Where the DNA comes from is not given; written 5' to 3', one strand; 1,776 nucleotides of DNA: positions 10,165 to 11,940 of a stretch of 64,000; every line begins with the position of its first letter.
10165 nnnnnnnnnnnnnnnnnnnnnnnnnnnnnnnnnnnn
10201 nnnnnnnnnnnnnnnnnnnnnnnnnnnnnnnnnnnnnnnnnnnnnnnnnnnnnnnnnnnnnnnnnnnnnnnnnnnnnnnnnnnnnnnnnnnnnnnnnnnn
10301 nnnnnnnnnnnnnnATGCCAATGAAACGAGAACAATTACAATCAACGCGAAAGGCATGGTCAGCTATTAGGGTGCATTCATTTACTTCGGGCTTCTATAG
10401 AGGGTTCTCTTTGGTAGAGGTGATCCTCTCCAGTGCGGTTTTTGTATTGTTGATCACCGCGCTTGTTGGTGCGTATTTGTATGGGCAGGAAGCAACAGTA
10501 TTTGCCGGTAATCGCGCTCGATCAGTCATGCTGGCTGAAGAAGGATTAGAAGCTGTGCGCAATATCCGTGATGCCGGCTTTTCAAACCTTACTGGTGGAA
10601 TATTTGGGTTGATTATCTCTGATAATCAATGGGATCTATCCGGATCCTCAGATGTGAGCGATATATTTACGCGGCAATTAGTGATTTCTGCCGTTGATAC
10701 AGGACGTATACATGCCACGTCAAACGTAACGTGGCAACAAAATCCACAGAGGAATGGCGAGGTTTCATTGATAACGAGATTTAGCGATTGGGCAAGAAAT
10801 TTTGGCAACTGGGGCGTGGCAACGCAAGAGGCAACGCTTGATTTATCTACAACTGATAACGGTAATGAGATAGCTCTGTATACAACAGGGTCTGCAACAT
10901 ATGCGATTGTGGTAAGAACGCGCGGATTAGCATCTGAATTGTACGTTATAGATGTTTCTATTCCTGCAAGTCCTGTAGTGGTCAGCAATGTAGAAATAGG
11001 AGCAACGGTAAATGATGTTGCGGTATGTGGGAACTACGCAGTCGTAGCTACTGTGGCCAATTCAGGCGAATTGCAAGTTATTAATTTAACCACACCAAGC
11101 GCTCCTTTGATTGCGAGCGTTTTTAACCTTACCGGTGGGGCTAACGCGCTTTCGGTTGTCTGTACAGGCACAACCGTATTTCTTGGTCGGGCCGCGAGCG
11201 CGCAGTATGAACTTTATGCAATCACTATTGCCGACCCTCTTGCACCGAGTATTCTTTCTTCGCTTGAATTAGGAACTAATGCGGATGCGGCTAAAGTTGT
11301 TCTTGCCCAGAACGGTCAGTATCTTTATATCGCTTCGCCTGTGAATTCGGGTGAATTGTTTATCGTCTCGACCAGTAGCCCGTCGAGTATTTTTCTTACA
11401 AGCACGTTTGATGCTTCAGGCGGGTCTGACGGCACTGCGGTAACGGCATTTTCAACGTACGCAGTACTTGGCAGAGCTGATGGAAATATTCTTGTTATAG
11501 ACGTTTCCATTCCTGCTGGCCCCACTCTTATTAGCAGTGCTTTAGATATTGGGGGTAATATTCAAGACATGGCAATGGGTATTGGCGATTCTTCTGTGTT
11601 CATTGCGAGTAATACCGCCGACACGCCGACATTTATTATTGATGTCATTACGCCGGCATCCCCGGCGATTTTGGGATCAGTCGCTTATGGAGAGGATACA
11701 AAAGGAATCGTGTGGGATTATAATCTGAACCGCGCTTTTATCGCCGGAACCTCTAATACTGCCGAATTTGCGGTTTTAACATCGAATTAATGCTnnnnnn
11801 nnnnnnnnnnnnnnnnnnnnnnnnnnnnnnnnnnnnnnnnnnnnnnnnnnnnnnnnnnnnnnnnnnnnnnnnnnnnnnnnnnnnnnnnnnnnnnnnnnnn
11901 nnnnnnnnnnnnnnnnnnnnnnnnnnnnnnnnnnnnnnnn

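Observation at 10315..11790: Minor pilin fused to a multi-blade LVIVD-type beta-propeller: candidate pilus adhesin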

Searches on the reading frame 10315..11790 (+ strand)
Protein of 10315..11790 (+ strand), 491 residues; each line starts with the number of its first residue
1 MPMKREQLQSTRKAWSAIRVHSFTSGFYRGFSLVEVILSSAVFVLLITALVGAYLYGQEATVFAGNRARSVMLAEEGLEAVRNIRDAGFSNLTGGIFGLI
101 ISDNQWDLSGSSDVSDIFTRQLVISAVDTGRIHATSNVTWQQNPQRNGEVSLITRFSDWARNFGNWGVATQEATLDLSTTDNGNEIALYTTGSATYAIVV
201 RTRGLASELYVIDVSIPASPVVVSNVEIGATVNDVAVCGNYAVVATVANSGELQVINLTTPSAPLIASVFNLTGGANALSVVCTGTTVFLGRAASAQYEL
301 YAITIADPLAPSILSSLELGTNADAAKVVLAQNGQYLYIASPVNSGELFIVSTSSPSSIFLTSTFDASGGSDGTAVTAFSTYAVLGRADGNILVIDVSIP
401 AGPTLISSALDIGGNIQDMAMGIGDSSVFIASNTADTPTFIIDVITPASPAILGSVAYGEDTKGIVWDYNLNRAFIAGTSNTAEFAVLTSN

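Call 3: search_protein_families(library=pfam, proteins=[window:10315-11790:+], max_evalue=1)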
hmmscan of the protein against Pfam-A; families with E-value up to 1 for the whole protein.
window:10315-11790:+ (491 aa): 2 families
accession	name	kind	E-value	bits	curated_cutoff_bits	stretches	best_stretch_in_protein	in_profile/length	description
PF08309.17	LVIVD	-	1.8e-09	37.2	20.2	3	232-266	4-36/42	LVIVD repeat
PF07963.17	N_methyl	-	0.0038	17.2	21.2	1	29-50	5-26/27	Prokaryotic N-terminal methylation motif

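Call 5: find_homologous_proteins(query=window:10372-11790:+, max_evalue=0.001)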
Query window:10372-11790:+ (472 aa): 286 proteins with E <= 0.001 among 8000 candidates; the best 120 are listed.
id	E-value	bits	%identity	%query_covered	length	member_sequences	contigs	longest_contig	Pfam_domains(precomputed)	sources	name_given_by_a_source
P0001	1.2e-293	992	100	100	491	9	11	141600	PF08309.18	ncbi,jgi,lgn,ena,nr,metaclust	ncbi:MAG: Outer membrane adhesin like protein [Parcubacteria group bacterium GW2011_GWA2_43_13]|nr:M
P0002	3.9e-202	690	70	98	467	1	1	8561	PF22494.4,PF08309.18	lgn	-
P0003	1.4e-198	678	68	100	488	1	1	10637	PF08309.18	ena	-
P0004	7.1e-187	640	69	98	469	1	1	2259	PF08309.18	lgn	-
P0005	3.7e-175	601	63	98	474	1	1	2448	PF08309.18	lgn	-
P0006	2.4e-172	592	61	98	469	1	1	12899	PF08309.18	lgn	-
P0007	2.4e-147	510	54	98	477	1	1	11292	PF08309.18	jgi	jgi:Tfp pilus assembly protein PilV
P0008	4.0e-144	499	53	98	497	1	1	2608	PF08309.18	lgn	-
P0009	2.1e-133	464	49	97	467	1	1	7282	PF08309.18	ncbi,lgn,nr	ncbi:MAG: hypothetical protein Q8R11_01615 [bacterium]|nr:hypothetical protein [bacterium]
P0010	1.3e-127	445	49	97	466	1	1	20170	PF08309.18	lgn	-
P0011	6.9e-127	442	49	97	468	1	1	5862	-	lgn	-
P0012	2.3e-121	424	48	98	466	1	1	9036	PF09826.16,PF08309.18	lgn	-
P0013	1.2e-120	422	46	97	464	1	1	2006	PF08309.18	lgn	-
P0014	1.7e-118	414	47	98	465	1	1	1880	PF08309.18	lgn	-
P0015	2.3e-116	407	45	98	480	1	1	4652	PF08309.18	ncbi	-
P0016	6.4e-115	403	43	98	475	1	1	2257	PF08309.18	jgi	jgi:Tfp pilus assembly protein PilV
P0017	2.1e-114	401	46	98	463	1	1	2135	PF08309.18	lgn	-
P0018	7.7e-114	399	46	98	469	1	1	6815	PF08309.18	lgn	-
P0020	1.7e-111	391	44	97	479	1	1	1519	PF08309.18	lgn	-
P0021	2.3e-109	384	47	98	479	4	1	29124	PF22494.4,PF08309.18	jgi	-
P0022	6.3e-107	376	45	98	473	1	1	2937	PF22494.4,PF08309.18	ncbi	-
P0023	1.2e-105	372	46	97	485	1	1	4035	PF09826.16,PF08309.18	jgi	jgi:prepilin-type N-terminal cleavage/methylation domain-containing protein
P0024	5.0e-105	370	44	97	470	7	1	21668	PF08309.18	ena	-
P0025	5.8e-103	363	45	97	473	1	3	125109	PF08309.18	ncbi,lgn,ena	-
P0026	1.3e-101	359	43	97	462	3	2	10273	PF08309.18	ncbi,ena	-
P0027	2.4e-101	358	43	97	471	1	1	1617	PF08309.18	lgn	-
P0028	2.8e-101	358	43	97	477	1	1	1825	PF08309.18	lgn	-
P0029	3.6e-101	357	41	99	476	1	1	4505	PF09826.16,PF08309.18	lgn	-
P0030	4.6e-101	357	43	97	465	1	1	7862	PF08309.18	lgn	-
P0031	1.6e-100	355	42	97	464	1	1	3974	PF08309.18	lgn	-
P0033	2.3e-100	355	42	97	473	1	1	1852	PF09826.16,PF08309.18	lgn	-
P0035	3.7e-99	351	40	97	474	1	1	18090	PF09826.16,PF08309.18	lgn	-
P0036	1.0e-98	349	42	97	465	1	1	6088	PF09826.16,PF08309.18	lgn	-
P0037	1.8e-98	348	42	99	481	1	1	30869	PF22494.4,PF08309.18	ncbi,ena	-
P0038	3.3e-98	348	40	97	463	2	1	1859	PF08309.18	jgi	-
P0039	3.6e-98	347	42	97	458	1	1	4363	PF22494.4,PF08309.18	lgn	-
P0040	4.5e-98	347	40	98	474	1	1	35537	PF22494.4,PF09826.16,PF08309.18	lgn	-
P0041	7.0e-98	347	42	97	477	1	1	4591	PF08309.18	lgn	-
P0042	1.4e-97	346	41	97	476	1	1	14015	PF08309.18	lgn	-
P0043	1.5e-97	345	42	97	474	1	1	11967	PF08309.18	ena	-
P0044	2.0e-97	345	43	97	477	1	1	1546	PF08309.18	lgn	-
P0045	3.6e-97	344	41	97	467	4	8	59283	PF22494.4,PF08309.18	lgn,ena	-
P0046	5.6e-97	344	44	97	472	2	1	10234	PF09826.16,PF08309.18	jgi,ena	-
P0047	5.9e-97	343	42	97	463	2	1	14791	PF08309.18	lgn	-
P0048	6.4e-97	343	45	97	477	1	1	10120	PF09826.16,PF08309.18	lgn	-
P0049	1.4e-96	342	44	97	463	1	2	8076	PF08309.18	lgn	-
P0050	1.8e-96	342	42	97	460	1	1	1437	PF08309.18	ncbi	ncbi:MAG: prepilin-type N-terminal cleavage/methylation domain-containing protein, partial [Patescib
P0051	1.9e-96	342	41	97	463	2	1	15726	PF22494.4,PF09826.16,PF08309.18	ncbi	ncbi:MAG: hypothetical protein WCG84_02335 [Candidatus Moraniibacteriota bacterium]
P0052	2.0e-96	342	43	97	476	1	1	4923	PF09826.16,PF08309.18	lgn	-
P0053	6.3e-96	340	41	97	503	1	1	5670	PF22494.4,PF09826.16,PF08309.18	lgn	-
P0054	1.2e-95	339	41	97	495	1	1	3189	PF09826.16,PF08309.18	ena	-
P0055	1.2e-95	339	41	96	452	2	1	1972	PF08309.18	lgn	-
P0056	1.5e-95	339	40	97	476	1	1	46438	PF22494.4,PF09826.16,PF08309.18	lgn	-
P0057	3.0e-95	338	43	97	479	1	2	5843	PF08309.18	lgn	-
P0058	3.9e-95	337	41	98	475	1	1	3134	PF09826.16,PF08309.18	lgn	-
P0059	2.2e-94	335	41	97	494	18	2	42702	PF08309.18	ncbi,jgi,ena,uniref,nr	ncbi:MAG: hypothetical protein A3H61_01780 [Candidatus Jacksonbacteria bacterium RIFCSPLOWO2_02_FULL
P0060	3.0e-94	335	43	97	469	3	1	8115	PF22494.4,PF08309.18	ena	-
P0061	3.7e-94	334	39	99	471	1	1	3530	PF22494.4,PF09826.16,PF08309.18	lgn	-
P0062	6.9e-94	333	40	97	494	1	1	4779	PF08309.18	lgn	-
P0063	7.5e-94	333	42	97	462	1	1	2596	PF22494.4,PF08309.18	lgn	-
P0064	1.5e-93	332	43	98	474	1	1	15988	PF08309.18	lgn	-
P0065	2.0e-93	332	40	98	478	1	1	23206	PF07963.18,PF09826.16,PF08309.18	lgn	-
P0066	3.8e-93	331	39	98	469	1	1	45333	PF09826.16,PF08309.18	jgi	-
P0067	4.5e-93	331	44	90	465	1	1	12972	PF22494.4,PF08309.18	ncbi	-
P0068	5.5e-93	330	40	98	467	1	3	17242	PF09826.16,PF08309.18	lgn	-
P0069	5.6e-93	330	41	97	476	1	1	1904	PF08309.18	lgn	-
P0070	2.9e-92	328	41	99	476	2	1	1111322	PF09826.16,PF08309.18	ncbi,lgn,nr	ncbi:MAG: hypothetical protein IPJ67_00665 [Candidatus Moraniibacteriota bacterium]|nr:MAG: hypothet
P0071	2.9e-92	328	41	97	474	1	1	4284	PF09826.16,PF08309.18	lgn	-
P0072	1.0e-91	326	40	97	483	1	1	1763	PF09826.16,PF08309.18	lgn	-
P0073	1.6e-91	326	40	99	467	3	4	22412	PF22494.4,PF09826.16,PF08309.18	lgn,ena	-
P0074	2.1e-91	325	40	98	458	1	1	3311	PF09826.16,PF08309.18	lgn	-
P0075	2.4e-91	325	41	96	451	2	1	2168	PF09826.16,PF08309.18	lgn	-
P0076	2.6e-91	325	43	86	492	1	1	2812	PF09826.16,PF08309.18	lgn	-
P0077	3.4e-91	324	41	97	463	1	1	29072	PF22494.4,PF09826.16,PF08309.18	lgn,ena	-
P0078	4.5e-91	324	41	97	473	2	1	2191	PF09826.16,PF08309.18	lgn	-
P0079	8.2e-91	323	41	97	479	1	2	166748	PF08309.18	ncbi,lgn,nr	ncbi:MAG: hypothetical protein M3Q34_02840 [bacterium]|nr:hypothetical protein [bacterium]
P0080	1.4e-90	322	41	97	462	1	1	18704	PF09826.16,PF08309.18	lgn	-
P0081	1.4e-90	322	40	97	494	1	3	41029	PF08309.18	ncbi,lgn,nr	ncbi:prepilin-type N-terminal cleavage/methylation domain-containing protein [Candidatus Uhrbacteria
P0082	1.8e-90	322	40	96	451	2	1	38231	PF08309.18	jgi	-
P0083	2.8e-90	321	41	98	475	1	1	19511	PF09826.16,PF08309.18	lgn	-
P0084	5.8e-90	320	42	97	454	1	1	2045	PF08309.18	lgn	-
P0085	5.8e-90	320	42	97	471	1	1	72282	PF08309.18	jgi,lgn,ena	-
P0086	6.8e-90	320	40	98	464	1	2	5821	PF09826.16,PF08309.18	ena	-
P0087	7.0e-90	320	41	98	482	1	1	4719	PF07963.18,PF09826.16,PF08309.18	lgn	-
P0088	8.8e-90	320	40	97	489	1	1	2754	PF08309.18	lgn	-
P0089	8.9e-90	320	38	99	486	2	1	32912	PF09826.16,PF08309.18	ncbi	-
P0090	9.6e-90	320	41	97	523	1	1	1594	PF08309.18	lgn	-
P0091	1.6e-89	319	38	98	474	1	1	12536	PF08309.18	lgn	-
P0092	4.8e-89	317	40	97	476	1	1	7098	PF08309.18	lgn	-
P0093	6.5e-89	317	38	99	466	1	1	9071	PF07963.18,PF09826.16,PF08309.18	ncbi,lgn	-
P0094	7.8e-89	317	38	97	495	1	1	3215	PF22494.4,PF08309.18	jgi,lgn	-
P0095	8.7e-89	317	41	97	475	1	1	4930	PF22494.4,PF08309.18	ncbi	-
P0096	1.6e-88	316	40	98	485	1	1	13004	PF08309.18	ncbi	-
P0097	1.8e-88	316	39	97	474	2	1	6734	PF09826.16,PF08309.18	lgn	-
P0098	7.7e-88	313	39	98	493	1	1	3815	PF08309.18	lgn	-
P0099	1.1e-87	313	40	98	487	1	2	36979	PF08309.18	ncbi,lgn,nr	ncbi:prepilin-type N-terminal cleavage/methylation domain-containing protein [Candidatus Uhrbacteria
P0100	2.2e-87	312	39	97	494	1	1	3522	PF09826.16,PF08309.18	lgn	-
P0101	2.5e-87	312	36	97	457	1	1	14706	PF22494.4,PF09826.16,PF08309.18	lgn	-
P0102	3.1e-87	311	41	97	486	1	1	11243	PF09826.16,PF08309.18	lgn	-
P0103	4.8e-87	311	40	97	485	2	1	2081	PF08309.18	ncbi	-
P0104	5.2e-87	311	39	97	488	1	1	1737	PF07963.18,PF08309.18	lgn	-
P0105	5.4e-87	311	42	97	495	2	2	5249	PF08309.18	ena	-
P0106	6.0e-87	310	41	98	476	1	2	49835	PF08309.18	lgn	-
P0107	6.4e-87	310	39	97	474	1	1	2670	PF08309.18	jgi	jgi:prepilin-type N-terminal cleavage/methylation domain-containing protein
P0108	8.0e-87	310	40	96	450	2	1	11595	PF22494.4,PF09826.16,PF08309.18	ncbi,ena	-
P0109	8.2e-87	310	38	97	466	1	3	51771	PF08309.18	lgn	-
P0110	2.7e-86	308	40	97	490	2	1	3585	PF08309.18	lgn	-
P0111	3.3e-86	308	40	98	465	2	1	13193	PF22494.4,PF09826.16,PF08309.18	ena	-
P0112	4.1e-86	308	38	100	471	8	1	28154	PF08309.18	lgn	-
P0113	8.4e-86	307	38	97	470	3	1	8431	PF08309.18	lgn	-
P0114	1.1e-85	306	40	97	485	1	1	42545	PF09826.16,PF08309.18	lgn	-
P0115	1.2e-85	306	37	97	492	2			PF08309.18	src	-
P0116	1.4e-85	306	40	97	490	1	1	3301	PF09826.16,PF08309.18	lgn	-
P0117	2.1e-85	305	40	97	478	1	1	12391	PF22494.4,PF09826.16,PF08309.18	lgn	-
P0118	2.5e-85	305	41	97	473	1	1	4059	PF08309.18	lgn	-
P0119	2.7e-85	305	39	99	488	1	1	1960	PF08309.18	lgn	-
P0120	2.7e-85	305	40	97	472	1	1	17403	PF22494.4,PF09826.16,PF08309.18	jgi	jgi:hypothetical protein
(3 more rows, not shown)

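Call 6: search_protein_families(library=ncbifam, proteins=[window:10315-11790:+], max_evalue=1)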
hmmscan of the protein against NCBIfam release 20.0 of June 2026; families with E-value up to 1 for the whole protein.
window:10315-11790:+ (491 aa): 6 families
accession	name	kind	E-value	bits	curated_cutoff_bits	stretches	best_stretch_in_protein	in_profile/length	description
TIGR04312.1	choice_anch_B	subfamily_domain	2.9e-06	26.8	100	1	182-332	30-188/364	choice-of-anchor B family protein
NF007660.0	PRK10332.1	equivalog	0.0022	18.5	86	1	29-54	9-34/107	prepilin-type N-terminal cleavage/methylation domain-containing protein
TIGR02532.1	IV_pilin_GFxxxE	domain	0.028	14.3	16.3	1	29-50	2-23/24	prepilin-type N-terminal cleavage/methylation domain-containing protein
NF047828.1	T3SSXpsI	equivalog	0.03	14.4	150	1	29-75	2-48/132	type II secretion system protein XpsI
NF041013.1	T4P_ComGE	equivalog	0.039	14.1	49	1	28-54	3-29/83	competence type IV pilus minor pilin ComGE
NF052453.1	MthilOxMtoX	equivalog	0.064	11.7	650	0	313-387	54-128/408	methanethiol oxidase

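Call 19: predict_structure(alignment_id=A2)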
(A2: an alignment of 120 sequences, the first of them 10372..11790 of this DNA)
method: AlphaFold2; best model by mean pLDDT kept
length: 472 residues; sequences in the alignment: 120
mean_pLDDT: 92.8   pTM: 0.79
mean pLDDT of the five models: 92.8, 92.7, 92.6, 92.4, 92.4
residues with pLDDT >= 90: 393; 70-90: 53; 50-70: 17; < 50: 9
segments of 3 or more residues with pLDDT < 50: 1-6
pLDDT, mean of each block of 10 residues (from residue 1): 45 79 94 90 94 96 70 85 91 97 88 91 94 85 81 95 97 97 95 98 98 98 97 97 98 96 98 97 98 98 97 96 96 98 97 97 97 98 97 96 92 89 96 95 96 95 95 90
secondary structure, 60 per line:
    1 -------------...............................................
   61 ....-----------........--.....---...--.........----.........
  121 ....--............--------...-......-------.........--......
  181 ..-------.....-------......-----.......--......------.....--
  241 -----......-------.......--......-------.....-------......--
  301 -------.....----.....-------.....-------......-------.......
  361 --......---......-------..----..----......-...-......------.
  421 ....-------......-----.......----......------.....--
elements in order: H14-64 E76-83 E86-90 E94-96 E99-107 E112-124 E127-138 E151-156 E164-172 E175-182 E190-194 E202-207 E213-219 E222-227 E234-238 E246-251 E259-265 E268-273 E281-285 E293-298 E308-312 E317-321 E329-333 E341-346 E354-360 E363-368 E372-377 E397-402 E408-413 E420-424 E432-437 E443-449 E454-459 E466-470

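Call 22: fold_search(model_id=the predicted structure, library=pdb)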
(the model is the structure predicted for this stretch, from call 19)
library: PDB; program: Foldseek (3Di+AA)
matches with E <= 10: 1376; with E <= 0.001: 995
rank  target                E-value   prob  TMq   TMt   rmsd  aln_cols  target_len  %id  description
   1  6u42_5L               1.4e-10  1.00  0.39  0.30  22.9       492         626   10  Natively decorated ciliary doublet microtubule (released 2019-11-13)
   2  5hrm_A                3.2e-10  1.00  0.48  0.46   7.4       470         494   12  Crystal structure of phosphotriesterase from Sphingobium sp. TCM1 (released 2016-07-13)
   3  6m93_A                3.3e-10  1.00  0.50  0.58   3.7       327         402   10  Monophosphorylated pSer33 b-Catenin peptide, b-TrCP/Skp1, NRX-1933 ternary complex (released 2019-04-03)
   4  8wcb_B                3.9e-10  1.00  0.55  0.79   3.2       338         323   12  Cryo-EM structure of the CHA-bound mTAAR1-Gq complex (released 2023-12-27)
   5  5hrm_B                3.9e-10  1.00  0.50  0.48   6.7       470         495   11  Crystal structure of phosphotriesterase from Sphingobium sp. TCM1 (released 2016-07-13)
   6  6zqa_UL               3.9e-10  1.00  0.36  0.22  23.6       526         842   10  Cryo-EM structure of the 90S pre-ribosome from Saccharomyces cerevisiae, state A (Poly-Ala) (released 2020-09-23)
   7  8dey_B                4.9e-10  1.00  0.50  0.31  21.0       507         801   10  Ternary complex structure of Cereblon-DDB1 bound to IKZF2(ZF2,3) and the molecular glue DKY709 (released 2023-03-08)
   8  4a0a_A                4.9e-10  1.00  0.48  0.30  22.0       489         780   11  Structure of hsDDB1-drDDB2 bound to a 16 bp CPD-duplex (pyrimidine at D-1 position) at 3.6 A resolution (CPD 3) (released 2011-11-30)
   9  8u16_B                6.6e-10  1.00  0.49  0.30  21.5       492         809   10  The ternary complex structure of DDB1-CRBN-SALL4(ZF1,2)-short bound to Pomalidomide (released 2023-12-27)
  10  9ko2_B                7.2e-10  1.00  0.54  0.81   3.5       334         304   13  A Cryo_EM structure of CCR7 complex with CCL19 (released 2025-11-26)
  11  6m92_A                8.0e-10  1.00  0.53  0.61   3.7       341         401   10  Monophosphorylated pSer33 b-Catenin peptide, b-TrCP/Skp1, NRX-2663 ternary complex (released 2019-04-03)
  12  6wnx_G                8.4e-10  1.00  0.48  0.55   4.2       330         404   11  FBXW11-SKP1 in complex with a pSer33/pSer37 Beta-Catenin peptide (released 2020-05-06)
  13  6m90_A                9.7e-10  1.00  0.48  0.56   4.3       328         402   11  Monophosphorylated pSer33 b-Catenin peptide, b-TrCP/Skp1, NRX-2776 ternary complex (released 2019-04-03)
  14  6wnx_D                9.7e-10  1.00  0.48  0.55   4.3       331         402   11  FBXW11-SKP1 in complex with a pSer33/pSer37 Beta-Catenin peptide (released 2020-05-06)
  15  9oty_A                1.0e-09  1.00  0.49  0.30  21.2       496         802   10  DDB1-CRBN with CK1 alpha, SB-405483, and DEG-47: composite map and model submission (released 2025-11-19)
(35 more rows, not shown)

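Call 23: find_encoding_contigs(protein=P0070, flank=8000, max_places=2)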
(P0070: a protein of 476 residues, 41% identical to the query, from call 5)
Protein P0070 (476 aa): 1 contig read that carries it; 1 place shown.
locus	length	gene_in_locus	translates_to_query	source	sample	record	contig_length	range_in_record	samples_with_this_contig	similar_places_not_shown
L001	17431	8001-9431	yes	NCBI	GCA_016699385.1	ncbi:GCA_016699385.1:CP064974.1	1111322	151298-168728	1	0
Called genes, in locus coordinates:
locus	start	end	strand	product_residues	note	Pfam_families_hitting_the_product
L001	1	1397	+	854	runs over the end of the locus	PF00005:ABC_tran (faint), PF02463:SMC_N (faint), PF13175:AAA_15 (faint), PF13555:AAA_29 (faint), PF20703:nSTAND1 (faint), PF13304:AAA_21 (faint), PF17760:UvrA_inter, PF00684:DnaJ_CXXCXGXG (faint)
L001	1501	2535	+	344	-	PF01933:CofD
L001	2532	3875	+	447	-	PF01541:GIY-YIG (weak), PF27096:UvrC_M, PF08459:UvrC_RNaseH_dom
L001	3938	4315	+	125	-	PF00072:Response_reg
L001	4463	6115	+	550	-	PF05157:MshEN (weak), PF00437:T2SSE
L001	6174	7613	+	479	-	PF00482:T2SSF, PF08239:SH3_3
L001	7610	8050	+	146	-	-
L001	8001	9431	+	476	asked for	PF09826:Beta_propel (faint), PF08309:LVIVD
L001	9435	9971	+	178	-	-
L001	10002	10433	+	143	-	-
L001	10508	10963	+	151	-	PF07963:N_methyl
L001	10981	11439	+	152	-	PF07963:N_methyl (weak)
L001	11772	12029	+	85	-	-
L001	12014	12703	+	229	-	PF00175:NAD_binding_1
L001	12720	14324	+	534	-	PF00989:PAS, PF08447:PAS_3, PF13426:PAS_9, PF00989:PAS, PF08448:PAS_4, PF13426:PAS_9, PF08447:PAS_3, PF00512:HisKA, +1 more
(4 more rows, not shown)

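Call 24: search_solved_structures(query=A2, max_evalue=1)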
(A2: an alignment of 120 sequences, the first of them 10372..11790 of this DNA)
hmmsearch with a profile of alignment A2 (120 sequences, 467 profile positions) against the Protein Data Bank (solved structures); distinct sequences matched with E-value up to 1: 8.
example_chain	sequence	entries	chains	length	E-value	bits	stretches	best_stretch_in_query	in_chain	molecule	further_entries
6fkm_A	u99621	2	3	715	0.0085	17.7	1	332-421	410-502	Plexin A, isoform A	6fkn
3vgz_A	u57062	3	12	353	0.044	15.3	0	235-277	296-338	Uncharacterized protein YncE | PQQ-dependent catabolism-associated beta-propeller protein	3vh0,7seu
8blw_B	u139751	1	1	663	0.049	15.2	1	206-316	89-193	YncE family protein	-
7u1i_A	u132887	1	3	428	0.096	14.2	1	217-261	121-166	Vicilin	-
2vdu_B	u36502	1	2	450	0.17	13.5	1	308-415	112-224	TRNA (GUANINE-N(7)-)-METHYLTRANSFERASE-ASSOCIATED WD REPEAT PROTEIN TRM82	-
7u1h_A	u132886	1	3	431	0.25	12.9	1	217-259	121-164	Allergen Len c 1.0101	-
1ri6_A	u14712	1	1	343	0.65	11.5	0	309-409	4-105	putative isomerase ybhE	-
9egp_A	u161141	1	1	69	0.73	11.3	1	8-46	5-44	Geopilin domain 1 protein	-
